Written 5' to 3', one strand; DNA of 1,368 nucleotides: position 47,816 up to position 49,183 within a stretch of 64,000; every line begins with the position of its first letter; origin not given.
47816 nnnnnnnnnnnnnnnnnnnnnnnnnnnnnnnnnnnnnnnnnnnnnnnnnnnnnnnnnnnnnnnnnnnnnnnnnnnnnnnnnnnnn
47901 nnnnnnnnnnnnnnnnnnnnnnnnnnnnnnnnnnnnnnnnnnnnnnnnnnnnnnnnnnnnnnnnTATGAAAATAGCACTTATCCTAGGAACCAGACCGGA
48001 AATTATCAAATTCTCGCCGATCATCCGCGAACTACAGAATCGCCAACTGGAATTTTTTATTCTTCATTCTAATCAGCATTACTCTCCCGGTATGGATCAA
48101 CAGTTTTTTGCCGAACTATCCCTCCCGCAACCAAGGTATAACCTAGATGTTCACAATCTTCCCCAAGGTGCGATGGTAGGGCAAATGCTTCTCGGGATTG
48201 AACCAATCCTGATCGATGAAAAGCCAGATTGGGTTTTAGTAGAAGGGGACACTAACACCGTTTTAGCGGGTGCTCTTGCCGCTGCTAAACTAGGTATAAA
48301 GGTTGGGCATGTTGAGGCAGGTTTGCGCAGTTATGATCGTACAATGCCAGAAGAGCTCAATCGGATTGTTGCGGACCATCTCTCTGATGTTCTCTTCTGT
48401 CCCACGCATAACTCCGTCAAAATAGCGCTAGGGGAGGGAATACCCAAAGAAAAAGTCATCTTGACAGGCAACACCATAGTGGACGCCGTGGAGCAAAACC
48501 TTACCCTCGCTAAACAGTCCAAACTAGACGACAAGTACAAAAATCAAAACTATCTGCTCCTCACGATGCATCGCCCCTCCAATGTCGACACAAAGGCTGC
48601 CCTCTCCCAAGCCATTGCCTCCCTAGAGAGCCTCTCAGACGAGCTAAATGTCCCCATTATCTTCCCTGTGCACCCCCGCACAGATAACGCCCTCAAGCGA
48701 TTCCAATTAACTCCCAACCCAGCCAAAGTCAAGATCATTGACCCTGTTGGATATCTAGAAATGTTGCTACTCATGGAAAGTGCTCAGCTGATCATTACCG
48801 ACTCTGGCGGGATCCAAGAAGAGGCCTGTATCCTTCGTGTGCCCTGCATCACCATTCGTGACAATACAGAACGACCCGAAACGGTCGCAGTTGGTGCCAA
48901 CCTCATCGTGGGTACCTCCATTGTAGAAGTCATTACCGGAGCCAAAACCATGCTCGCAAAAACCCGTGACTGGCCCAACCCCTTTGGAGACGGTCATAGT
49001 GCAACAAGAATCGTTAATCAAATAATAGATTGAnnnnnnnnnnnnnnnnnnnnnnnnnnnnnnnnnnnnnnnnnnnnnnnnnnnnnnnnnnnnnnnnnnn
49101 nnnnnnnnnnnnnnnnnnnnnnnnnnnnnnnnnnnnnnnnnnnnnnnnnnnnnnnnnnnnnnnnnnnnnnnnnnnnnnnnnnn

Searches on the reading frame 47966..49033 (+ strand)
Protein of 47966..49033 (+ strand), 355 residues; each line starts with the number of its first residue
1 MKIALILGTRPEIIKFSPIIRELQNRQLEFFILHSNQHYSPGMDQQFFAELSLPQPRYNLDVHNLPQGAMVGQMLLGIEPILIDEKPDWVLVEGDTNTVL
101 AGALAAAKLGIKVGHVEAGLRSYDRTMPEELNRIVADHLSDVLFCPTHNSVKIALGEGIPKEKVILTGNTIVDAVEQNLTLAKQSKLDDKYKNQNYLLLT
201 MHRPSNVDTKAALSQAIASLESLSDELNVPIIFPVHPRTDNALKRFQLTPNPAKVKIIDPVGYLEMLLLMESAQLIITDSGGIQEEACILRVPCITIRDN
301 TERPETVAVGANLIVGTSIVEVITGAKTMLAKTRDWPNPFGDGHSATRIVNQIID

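Call 39: search_protein_families(library=pfam, proteins=[window:47966-49033:+], max_evalue=0.001)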
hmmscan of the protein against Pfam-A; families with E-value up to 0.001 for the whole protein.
window:47966-49033:+ (355 aa): 1 family
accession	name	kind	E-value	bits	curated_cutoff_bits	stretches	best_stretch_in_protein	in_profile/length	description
PF02350.25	Epimerase_2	-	1.3e-108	363.4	30.6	1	22-353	2-346/347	UDP-N-acetylglucosamine 2-epimerase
